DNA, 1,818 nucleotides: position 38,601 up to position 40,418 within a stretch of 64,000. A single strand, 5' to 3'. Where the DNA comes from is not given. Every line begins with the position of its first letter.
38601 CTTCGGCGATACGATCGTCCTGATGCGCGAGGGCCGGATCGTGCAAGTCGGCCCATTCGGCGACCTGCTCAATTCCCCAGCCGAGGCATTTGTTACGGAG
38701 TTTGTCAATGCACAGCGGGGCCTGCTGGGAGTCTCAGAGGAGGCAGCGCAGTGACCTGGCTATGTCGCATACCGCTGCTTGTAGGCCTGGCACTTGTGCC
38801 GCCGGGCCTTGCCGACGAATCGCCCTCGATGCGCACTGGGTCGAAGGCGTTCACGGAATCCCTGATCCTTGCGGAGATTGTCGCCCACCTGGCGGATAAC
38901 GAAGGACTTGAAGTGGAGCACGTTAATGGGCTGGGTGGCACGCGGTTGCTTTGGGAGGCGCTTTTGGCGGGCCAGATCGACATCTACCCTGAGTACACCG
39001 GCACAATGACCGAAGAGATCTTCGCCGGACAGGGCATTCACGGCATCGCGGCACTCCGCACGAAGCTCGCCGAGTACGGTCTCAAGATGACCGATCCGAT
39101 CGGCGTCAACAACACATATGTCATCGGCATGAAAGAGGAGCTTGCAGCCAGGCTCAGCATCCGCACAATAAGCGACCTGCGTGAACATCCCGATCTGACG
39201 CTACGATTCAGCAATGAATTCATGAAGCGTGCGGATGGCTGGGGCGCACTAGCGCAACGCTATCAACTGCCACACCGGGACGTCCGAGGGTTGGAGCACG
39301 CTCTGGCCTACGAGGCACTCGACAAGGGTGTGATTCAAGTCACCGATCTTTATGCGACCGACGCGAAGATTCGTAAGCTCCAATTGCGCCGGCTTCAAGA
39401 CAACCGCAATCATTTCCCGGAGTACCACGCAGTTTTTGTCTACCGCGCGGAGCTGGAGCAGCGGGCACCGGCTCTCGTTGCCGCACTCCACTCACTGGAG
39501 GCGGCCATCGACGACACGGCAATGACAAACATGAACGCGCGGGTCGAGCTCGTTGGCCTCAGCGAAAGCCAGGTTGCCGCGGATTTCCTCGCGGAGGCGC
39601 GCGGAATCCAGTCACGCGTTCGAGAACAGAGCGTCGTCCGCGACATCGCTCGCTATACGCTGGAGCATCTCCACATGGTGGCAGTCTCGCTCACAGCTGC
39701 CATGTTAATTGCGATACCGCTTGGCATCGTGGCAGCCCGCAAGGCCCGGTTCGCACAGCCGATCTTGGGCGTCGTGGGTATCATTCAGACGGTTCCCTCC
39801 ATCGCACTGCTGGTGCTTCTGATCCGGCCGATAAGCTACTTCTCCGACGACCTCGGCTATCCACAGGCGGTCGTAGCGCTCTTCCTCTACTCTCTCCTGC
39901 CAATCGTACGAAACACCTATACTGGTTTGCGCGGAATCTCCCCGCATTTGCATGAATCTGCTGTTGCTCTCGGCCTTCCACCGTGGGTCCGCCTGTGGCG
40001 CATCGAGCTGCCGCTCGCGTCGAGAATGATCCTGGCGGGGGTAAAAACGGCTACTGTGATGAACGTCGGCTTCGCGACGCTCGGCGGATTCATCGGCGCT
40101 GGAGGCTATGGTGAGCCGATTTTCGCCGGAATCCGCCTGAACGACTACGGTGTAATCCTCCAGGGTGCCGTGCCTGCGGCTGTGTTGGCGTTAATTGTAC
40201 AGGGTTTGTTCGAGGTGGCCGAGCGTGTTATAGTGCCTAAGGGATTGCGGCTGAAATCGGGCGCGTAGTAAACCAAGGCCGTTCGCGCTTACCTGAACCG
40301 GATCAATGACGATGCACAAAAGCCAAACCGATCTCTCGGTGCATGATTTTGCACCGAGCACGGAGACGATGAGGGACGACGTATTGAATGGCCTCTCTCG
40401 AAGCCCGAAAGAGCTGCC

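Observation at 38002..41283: Orphan EgtD (hercynine synthase) directly downstream of a betaine-type ABC transporter of the EgtUV/OpuC architecture class, with no EgtB nearby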

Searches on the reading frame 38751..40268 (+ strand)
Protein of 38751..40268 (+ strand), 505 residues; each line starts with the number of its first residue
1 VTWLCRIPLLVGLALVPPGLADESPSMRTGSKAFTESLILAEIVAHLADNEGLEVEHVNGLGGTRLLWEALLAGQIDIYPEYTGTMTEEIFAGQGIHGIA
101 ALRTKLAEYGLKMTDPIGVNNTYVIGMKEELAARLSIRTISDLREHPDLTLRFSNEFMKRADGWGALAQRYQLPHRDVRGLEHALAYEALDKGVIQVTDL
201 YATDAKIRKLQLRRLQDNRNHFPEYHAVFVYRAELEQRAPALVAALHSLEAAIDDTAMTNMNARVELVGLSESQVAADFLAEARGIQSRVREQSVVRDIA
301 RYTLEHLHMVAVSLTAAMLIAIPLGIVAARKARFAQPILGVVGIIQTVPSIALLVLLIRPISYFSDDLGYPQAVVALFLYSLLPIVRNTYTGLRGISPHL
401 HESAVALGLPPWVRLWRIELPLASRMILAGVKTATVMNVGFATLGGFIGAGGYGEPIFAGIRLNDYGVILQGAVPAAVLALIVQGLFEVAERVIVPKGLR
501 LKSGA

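Call 3: search_protein_families(library=pfam, proteins=[window:38751-40268:+])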
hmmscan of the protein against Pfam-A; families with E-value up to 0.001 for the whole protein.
window:38751-40268:+ (505 aa): 2 families
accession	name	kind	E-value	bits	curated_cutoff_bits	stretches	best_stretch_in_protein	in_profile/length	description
PF04069.17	OpuAC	-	4e-52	177.8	21.2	1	28-282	4-257/257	Substrate binding domain of ABC-type glycine betaine transport system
PF00528.27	BPD_transp_1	-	3.4e-21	76.2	26.4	1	321-488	1-176/184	Binding-protein-dependent transport system inner membrane component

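Call 4: search_protein_families(library=ncbifam, proteins=[window:38751-40268:+])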
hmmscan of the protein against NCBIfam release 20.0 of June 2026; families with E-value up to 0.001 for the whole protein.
window:38751-40268:+ (505 aa): 12 families
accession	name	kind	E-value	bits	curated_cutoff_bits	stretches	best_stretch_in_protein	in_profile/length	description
NF049931.1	GlyBetbindOsmF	equivalog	1.9e-28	99.4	400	1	26-282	4-278/283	glycine betaine ABC transporter substrate-binding protein OsmF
TIGR03416.1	ABC_choXWV_perm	equivalog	3.3e-21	76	363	1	302-483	87-263/267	choline ABC transporter permease subunit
NF008196.0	PRK10952.1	equivalog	1.4e-17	63.5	439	1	307-487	150-325/356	glycine betaine/L-proline ABC transporter permease ProW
TIGR00974.1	3a0107s02c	equivalog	1e-07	31.4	193.45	1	314-431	63-190/272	phosphate ABC transporter permease PstA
TIGR01097.1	PhnE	equivalog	1.4e-07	31.2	216.7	1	287-469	50-226/252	phosphonate ABC transporter, permease protein PhnE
NF040733.1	ABC_perm_U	equivalog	2.6e-07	30.4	295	1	287-436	46-186/251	ABC transporter permease subunit SaoP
NF008049.0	PRK10782.1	subfamily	1.6e-06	28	212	1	298-482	8-196/217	methionine ABC transporter permease MetI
TIGR01183.1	ntrB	equivalog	5.6e-06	26.2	209.05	1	302-436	18-147/202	nitrate ABC transporter permease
NF045470.1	Opp2B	equivalog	8.5e-05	21.9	350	1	287-362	75-152/300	nickel ABC transporter permease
TIGR02141.1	modB_ABC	equivalog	0.00012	21.7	182.6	1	371-440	81-150/208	molybdate ABC transporter permease subunit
TIGR01581.1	Mo_ABC_porter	hypoth_equivalog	0.00028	20.4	210.3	1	312-432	32-165/225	ABC transporter permease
NF008470.0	PRK11365.1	equivalog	0.00089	18.7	347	0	320-435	79-189/263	aliphatic sulfonate ABC transporter permease SsuC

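Call 15: search_solved_structures(query=window:38751-40265:+, show_alignments=0, max_evalue=0.001)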
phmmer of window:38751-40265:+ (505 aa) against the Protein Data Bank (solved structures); distinct sequences matched with E-value up to 0.001: 32.
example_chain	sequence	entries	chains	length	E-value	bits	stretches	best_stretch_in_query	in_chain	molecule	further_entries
9o5f_A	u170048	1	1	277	5.4e-34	121.1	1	36-283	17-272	Ergothioneine transporter EgtUC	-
9egi_A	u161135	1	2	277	5.5e-34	121.1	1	36-283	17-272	Ergothioneine transporter EgtUC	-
6uru_A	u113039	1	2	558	8.4e-34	120.5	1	111-297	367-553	iAChSnFR precursor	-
9egh_A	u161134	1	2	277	2.4e-33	119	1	30-283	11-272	Ergothioneine transporter EgtUC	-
9egj_A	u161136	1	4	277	6.6e-33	117.6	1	36-283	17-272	Ergothioneine transporter EgtUC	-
7txl_A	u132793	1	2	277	6.7e-33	117.5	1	36-283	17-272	Choline transporter (Glycine betaine transport system permease protein)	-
7txk_A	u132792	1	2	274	1.2e-32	116.7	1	36-282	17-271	Choline transporter (Glycine betaine transport system permease protein)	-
8dp6_A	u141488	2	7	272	1.6e-32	116.3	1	25-281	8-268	Osmoprotection protein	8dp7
6efr_A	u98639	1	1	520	1.5e-31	113.1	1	110-283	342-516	iNicSnFR 1.0, a genetically encoded nicotine biosensor,Green fluorescent protein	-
6v1r_A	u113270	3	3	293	4.3e-30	108.3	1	26-283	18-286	iAChSnFR Fluorescent Acetylcholine Sensor V9 precursor binding protein | iAchSnFR Fluorescent Acetylcholine Sensor precursor binding protein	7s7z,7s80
7s7w_A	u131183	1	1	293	6.3e-30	107.7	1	26-283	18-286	iNicSnFR 3.0 Fluorescent Nicotine Sensor precursor binding protein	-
7s7x_A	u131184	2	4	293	9.2e-30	107.2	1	26-283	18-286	iNicSnFR 4.0 Fluorescent Nicotine Sensor precursor binding protein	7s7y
4z7e_A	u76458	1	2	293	6.9e-29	104.3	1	46-282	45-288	Lmo1422 protein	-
7s7t_A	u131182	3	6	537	3.1e-27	98.9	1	110-283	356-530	iNicSnFR 3.0 Fluorescent Nicotine Sensor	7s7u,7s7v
1sw2_A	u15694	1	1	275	5.5e-27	98.1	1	26-283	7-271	osmoprotection protein (proX)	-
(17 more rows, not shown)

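Call 52: find_related_loci(query=A1, collection=metagenome_contigs, flank=8000)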
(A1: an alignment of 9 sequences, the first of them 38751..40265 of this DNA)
Query A1 (505 aa) in metagenome_contigs; peptide patterns used: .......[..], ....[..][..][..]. (x = any residue, [..] = any of these).
600 stretches matched a pattern (row limit reached: there are more); 594 encode a relative of the query (tblastn E <= 1e-3); the best 80 are kept; 80 distinct loci.
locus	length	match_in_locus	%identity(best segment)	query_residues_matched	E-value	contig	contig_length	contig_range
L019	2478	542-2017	66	13-503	0e+0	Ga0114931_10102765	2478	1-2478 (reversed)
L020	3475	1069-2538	57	15-503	0e+0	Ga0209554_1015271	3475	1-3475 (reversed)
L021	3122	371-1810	55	18-502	0e+0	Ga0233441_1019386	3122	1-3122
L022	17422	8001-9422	55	24-502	1e-171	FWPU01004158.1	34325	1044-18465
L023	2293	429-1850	56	26-504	0e+0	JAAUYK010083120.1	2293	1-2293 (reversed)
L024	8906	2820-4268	57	16-502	2e-169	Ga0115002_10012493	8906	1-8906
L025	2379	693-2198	57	22-502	0e+0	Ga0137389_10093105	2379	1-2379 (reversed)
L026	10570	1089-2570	53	9-503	2e-168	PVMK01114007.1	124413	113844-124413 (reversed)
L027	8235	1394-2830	56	17-502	5e-168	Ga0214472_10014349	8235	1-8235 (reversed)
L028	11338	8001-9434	54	21-503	6e-168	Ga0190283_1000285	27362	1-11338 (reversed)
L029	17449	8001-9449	59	9-501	1e-167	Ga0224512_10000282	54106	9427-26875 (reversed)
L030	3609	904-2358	56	15-503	8e-175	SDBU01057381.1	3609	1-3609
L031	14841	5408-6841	54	21-503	2e-166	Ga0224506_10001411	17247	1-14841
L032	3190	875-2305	55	21-503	3e-175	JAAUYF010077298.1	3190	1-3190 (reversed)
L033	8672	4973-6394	56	24-502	4e-165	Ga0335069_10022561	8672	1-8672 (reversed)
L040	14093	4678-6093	57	26-502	2e-159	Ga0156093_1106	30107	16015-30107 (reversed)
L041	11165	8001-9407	56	30-503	2e-159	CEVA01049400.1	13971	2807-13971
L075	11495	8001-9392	49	30-501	3e-140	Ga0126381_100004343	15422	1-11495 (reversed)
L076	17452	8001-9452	49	23-501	2e-140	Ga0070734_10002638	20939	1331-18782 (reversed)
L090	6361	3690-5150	51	27-502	6e-136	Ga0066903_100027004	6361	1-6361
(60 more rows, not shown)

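Call 75: search_protein_families(library=pfam, proteins=[L041:1575-3047:-, L041:3084-4049:-, L041:4043-5092:+, L041:5096-5995:+, L041:9773-11080:+, L041:1002-1559:+, L090:3-1529:-])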
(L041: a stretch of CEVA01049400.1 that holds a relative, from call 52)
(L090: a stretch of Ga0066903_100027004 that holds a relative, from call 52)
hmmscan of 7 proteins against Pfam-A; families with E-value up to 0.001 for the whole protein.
L041:1575-3047:- (490 aa): 1 family
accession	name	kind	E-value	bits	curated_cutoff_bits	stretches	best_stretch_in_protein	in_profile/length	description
PF13440.11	Polysacc_synt_3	-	1.1e-27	97.5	23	1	45-331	17-292/293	Polysaccharide biosynthesis protein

L041:3084-4049:- (321 aa): 0 families

L041:4043-5092:+ (349 aa): 2 families
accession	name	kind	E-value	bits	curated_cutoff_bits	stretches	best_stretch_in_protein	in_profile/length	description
PF02390.23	Methyltransf_4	-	1.2e-43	149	24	1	34-197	3-169/173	Putative methyltransferase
PF13649.12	Methyltransf_25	-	0.0007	20.7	27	0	38-110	3-71/97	Methyltransferase domain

L041:5096-5995:+ (299 aa): 1 family
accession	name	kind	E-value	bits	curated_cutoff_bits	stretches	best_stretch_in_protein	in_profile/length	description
PF00850.24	Hist_deacetyl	-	1.9e-54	185.5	27.9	1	18-283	2-289/298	Histone deacetylase domain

L041:9773-11080:+ (435 aa): 2 families
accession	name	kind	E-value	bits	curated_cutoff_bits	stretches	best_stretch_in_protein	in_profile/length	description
PF00884.28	Sulfatase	-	1.6e-54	185.7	25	1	6-333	1-301/301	Sulfatase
PF16347.10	SGSH_C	-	5.8e-08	33.5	29.3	1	289-421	8-149/154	N-sulphoglucosamine sulphohydrolase, C-terminal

L041:1002-1559:+ (185 aa): 1 family
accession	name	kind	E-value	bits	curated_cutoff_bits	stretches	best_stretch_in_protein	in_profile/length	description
PF08338.16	DUF1731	-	2.4e-20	72.4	27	1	136-182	1-46/47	Domain of unknown function (DUF1731)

L090:3-1529:- (509 aa): 8 families
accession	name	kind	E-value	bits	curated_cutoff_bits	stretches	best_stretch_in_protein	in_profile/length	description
PF00326.27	Peptidase_S9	-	7.5e-19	68.5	22.6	1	422-509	2-89/213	Prolyl oligopeptidase family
PF07676.18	PD40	-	1.8e-15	56.8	20.9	2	16-42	11-38/38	WD40-like Beta Propeller Repeat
PF25174.1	Beta-prop_THOC3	-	5.1e-07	29.4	305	0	168-239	95-160/272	THOC3 beta-propeller domain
PF00561.26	Abhydrolase_1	-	9.7e-07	29.1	25.8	1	406-507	1-92/245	alpha/beta hydrolase fold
PF05448.18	AXE1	-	6.5e-06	25.6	21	1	380-456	59-131/321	Acetyl xylan esterase (AXE1)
PF00930.27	DPPIV_N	-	2.8e-05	23.5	22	0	17-87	240-310/354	Dipeptidyl peptidase IV (DPP IV) N-terminal region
PF02129.25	Peptidase_S15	-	3.4e-05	24.1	23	1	418-503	46-114/262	X-Pro dipeptidyl-peptidase (S15 family)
PF12146.15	Hydrolase_4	-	0.00023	21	27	1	407-507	6-99/239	Serine aminopeptidase, S33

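Call 80: search_protein_families(library=ncbifam, proteins=[L040:7194-8483:+, L076:5828-7222:+, L075:4663-6021:+, L022:1734-3044:+, L041:6820-7824:+], max_evalue=1e-10)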
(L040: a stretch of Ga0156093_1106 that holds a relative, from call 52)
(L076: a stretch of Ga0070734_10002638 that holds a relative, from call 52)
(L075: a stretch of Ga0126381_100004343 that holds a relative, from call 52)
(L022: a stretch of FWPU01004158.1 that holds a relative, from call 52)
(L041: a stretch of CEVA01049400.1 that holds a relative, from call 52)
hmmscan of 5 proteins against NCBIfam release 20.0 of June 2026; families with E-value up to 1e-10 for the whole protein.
L040:7194-8483:+ (429 aa): 5 families
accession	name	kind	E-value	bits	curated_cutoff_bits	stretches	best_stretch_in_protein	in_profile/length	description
NF041186.1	SenA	equivalog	2.2e-154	514.5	420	1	3-428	5-382/382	selenoneine synthase SenA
TIGR03440.2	egtB_TIGR03440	equivalog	7.2e-96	321.8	360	1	10-426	5-412/413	ergothioneine biosynthesis protein EgtB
TIGR04344.1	ovoA_Nterm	equivalog_domain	5.1e-36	124.5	400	1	89-426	105-443/444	5-histidylcysteine sulfoxide synthase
TIGR04373.1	egtB_X_signatur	signature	4e-27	94.1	71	1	379-428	1-50/50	EgtB-related enzyme signature domain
TIGR03525.2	GldK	equivalog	9e-14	51.6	350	0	285-427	253-404/408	T9SS ring complex lipoprotein PorK/GldK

L076:5828-7222:+ (464 aa): 4 families
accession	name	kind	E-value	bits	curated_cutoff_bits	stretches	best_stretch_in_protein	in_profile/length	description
TIGR03440.2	egtB_TIGR03440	equivalog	4.2e-98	329.1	360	1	34-463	6-413/413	ergothioneine biosynthesis protein EgtB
NF041186.1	SenA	equivalog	1.2e-83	281.7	420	1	24-463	3-381/382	selenoneine synthase SenA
TIGR04344.1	ovoA_Nterm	equivalog_domain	1.3e-38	133.1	400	1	104-461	98-442/444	5-histidylcysteine sulfoxide synthase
TIGR03525.2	GldK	equivalog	8.4e-15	55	350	0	317-463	256-404/408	T9SS ring complex lipoprotein PorK/GldK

L075:4663-6021:+ (452 aa): 3 families
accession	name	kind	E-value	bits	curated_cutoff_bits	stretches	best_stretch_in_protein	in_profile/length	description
TIGR03440.2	egtB_TIGR03440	equivalog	4.3e-174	579.4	360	1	31-448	2-413/413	ergothioneine biosynthesis protein EgtB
NF041186.1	SenA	equivalog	6.1e-101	338.6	420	1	27-448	5-381/382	selenoneine synthase SenA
TIGR04344.1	ovoA_Nterm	equivalog_domain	3.9e-34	118.3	400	1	30-447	17-443/444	5-histidylcysteine sulfoxide synthase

L022:1734-3044:+ (436 aa): 3 families
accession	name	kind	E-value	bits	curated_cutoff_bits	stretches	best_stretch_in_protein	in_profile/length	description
TIGR03440.2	egtB_TIGR03440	equivalog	3.4e-185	616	360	1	24-433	2-413/413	ergothioneine biosynthesis protein EgtB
NF041186.1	SenA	equivalog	4.7e-107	358.7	420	1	22-433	7-381/382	selenoneine synthase SenA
TIGR04344.1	ovoA_Nterm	equivalog_domain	3.1e-37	128.5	400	1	23-432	17-443/444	5-histidylcysteine sulfoxide synthase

L041:6820-7824:+ (334 aa): 2 families
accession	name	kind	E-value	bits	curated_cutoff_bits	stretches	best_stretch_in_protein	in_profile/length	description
TIGR03438.1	egtD_ergothio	equivalog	2.3e-105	352.1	290.9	1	28-329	3-299/301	L-histidine N(alpha)-methyltransferase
TIGR03439.1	methyl_EasF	subfamily_domain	4.2e-57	193.4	205.55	1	26-327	12-318/321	EasF family methyltransferase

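Call 83: search_protein_families(library=ncbifam, proteins=[L040:8290-9666:+, L040:10254-11906:-, L040:12022-12747:-, L040:2297-3826:-, L040:1515-2309:-, L040:2-1162:-, L076:9472-10206:+, L076:10311-11498:-], max_evalue=0.00001)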
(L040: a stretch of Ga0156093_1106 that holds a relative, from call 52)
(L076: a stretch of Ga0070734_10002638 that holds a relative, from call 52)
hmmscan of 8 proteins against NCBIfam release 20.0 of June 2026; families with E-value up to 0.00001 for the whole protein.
L040:8290-9666:+ (458 aa): 0 families

L040:10254-11906:- (550 aa): 0 families

L040:12022-12747:- (241 aa): 0 families

L040:2297-3826:- (509 aa): 0 families

L040:1515-2309:- (264 aa): 182 families (the best 25 are shown)
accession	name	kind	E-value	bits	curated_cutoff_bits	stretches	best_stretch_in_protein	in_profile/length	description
NF040729.1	ABC_ATP_SaoA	equivalog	6.9e-75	251.7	360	1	11-250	2-239/248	ABC transporter ATP-binding protein SaoA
NF008421.0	PRK11248.1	equivalog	2.2e-68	230.5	357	1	20-226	8-212/255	taurine ABC transporter ATP-binding subunit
TIGR01184.1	ntrCD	subfamily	4.8e-64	216.1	291.8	1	31-252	1-225/230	nitrate ABC transporter ATP-binding protein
TIGR01186.1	proV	subfamily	1.6e-60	205.1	326.6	1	28-224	6-209/363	betaine/proline/choline family ABC transporter ATP-binding protein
TIGR03265.1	PhnT2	equivalog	2e-60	204.9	457.7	1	27-225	16-215/353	putative 2-aminoethylphosphonate ABC transporter ATP-binding protein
TIGR03415.1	ABC_choXWV_ATP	equivalog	2.2e-54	184.9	483.75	1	88-258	110-276/382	choline ABC transporter ATP-binding protein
NF006987.0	PRK09452.1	equivalog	6.8e-54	183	482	1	11-226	18-229/378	spermidine/putrescine ABC transporter ATP-binding protein PotA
TIGR01187.1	potA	subfamily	9.5e-54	182.6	355.6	1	46-230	1-186/325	polyamine ABC transporter ATP-binding protein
NF043075.1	MMSYN1_0197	equivalog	4.2e-53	180.5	550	1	29-226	16-214/341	spermidine/putrescine ABC transporter ATP-binding protein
TIGR00968.1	3a0106s01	subfamily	9.5e-53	179.1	342.75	1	27-226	12-212/237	sulfate ABC transporter ATP-binding protein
NF008653.0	PRK11650.1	subfamily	1.4e-52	178.9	432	1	11-218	4-210/357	sn-glycerol-3-phosphate ABC transporter ATP-binding protein UgpC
NF008420.0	PRK11247.1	equivalog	2e-50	171.4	395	1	30-216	27-207/257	aliphatic sulfonates ABC transporter ATP-binding protein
NF008513.0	PRK11432.1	equivalog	3e-48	164.5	496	1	29-218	20-212/351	ferric ABC transporter ATP-binding protein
TIGR03258.1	PhnT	equivalog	2.1e-47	161.9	499.15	1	29-231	22-226/359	2-aminoethylphosphonate ABC transport system ATP-binding subunit PhnT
NF040840.2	tungstate_WtpC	equivalog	2.4e-47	161.9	440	1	31-230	16-216/347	tungstate ABC transporter ATP-binding protein WtpC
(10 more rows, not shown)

L040:2-1162:- (387 aa): 8 families
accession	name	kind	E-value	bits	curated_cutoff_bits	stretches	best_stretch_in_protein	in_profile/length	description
NF007545.0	PRK10160.1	equivalog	4.2e-32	111.7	342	1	159-381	32-258/275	taurine ABC transporter permease TauC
NF040733.1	ABC_perm_U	equivalog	1.7e-29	103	295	1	158-379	15-235/251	ABC transporter permease subunit SaoP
NF008470.0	PRK11365.1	equivalog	9.9e-25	87.4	347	1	162-378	22-238/263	aliphatic sulfonate ABC transporter permease SsuC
TIGR01183.1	ntrB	equivalog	2.6e-19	69.7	209.05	1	198-382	15-199/202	nitrate ABC transporter permease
TIGR03416.1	ABC_choXWV_perm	equivalog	2.5e-14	53.4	363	1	209-354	95-239/267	choline ABC transporter permease subunit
NF008196.0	PRK10952.1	equivalog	3.6e-12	45.8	439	1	158-350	112-293/356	glycine betaine/L-proline ABC transporter permease ProW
TIGR01581.1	Mo_ABC_porter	hypoth_equivalog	6.8e-07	29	210.3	0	268-333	108-172/225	ABC transporter permease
NF007047.0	PRK09500.1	equivalog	7.4e-06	25.7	326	1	253-334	119-198/257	spermidine/putrescine ABC transporter permease PotC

L076:9472-10206:+ (244 aa): 2 families
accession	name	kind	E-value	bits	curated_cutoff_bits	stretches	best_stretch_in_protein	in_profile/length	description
NF007557.0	PRK10178.1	equivalog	1.3e-12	47.8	176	1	121-197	92-167/188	D-alanyl-D-alanine dipeptidase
NF033115.1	dipept_VanX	equivalog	3.3e-06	27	320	1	126-201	113-188/199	D-Ala-D-Ala dipeptidase VanX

L076:10311-11498:- (395 aa): 0 families

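Call 84: search_protein_representatives(protein=window:38751-40265:+)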
Query: 505 residues. Proteins with E-value up to 0.001 (for the whole library): 12034; up to 1e-10: 5970; up to 1e-30: 1016. The best 150 are listed.
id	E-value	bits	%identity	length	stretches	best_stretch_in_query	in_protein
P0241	5.0e-194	662.1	43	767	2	28-503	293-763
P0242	4.6e-188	642.4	48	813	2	8-502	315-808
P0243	4.3e-155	533.7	53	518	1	5-504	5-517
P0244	2.9e-154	531.0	43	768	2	26-503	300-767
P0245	2.9e-145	501.3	52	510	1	22-504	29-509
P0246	1.9e-144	498.6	50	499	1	27-500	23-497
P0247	6.3e-144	496.9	49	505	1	19-503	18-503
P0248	1.4e-139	482.5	54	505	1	25-502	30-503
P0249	3.0e-139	481.5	54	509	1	6-504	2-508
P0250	3.6e-137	474.6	51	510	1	22-502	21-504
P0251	2.3e-136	471.9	52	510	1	3-503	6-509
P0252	2.1e-134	465.5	50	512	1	22-503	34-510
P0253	7.1e-134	463.7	47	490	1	25-503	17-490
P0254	3.4e-133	461.5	49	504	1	9-502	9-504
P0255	3.8e-133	461.4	50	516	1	24-503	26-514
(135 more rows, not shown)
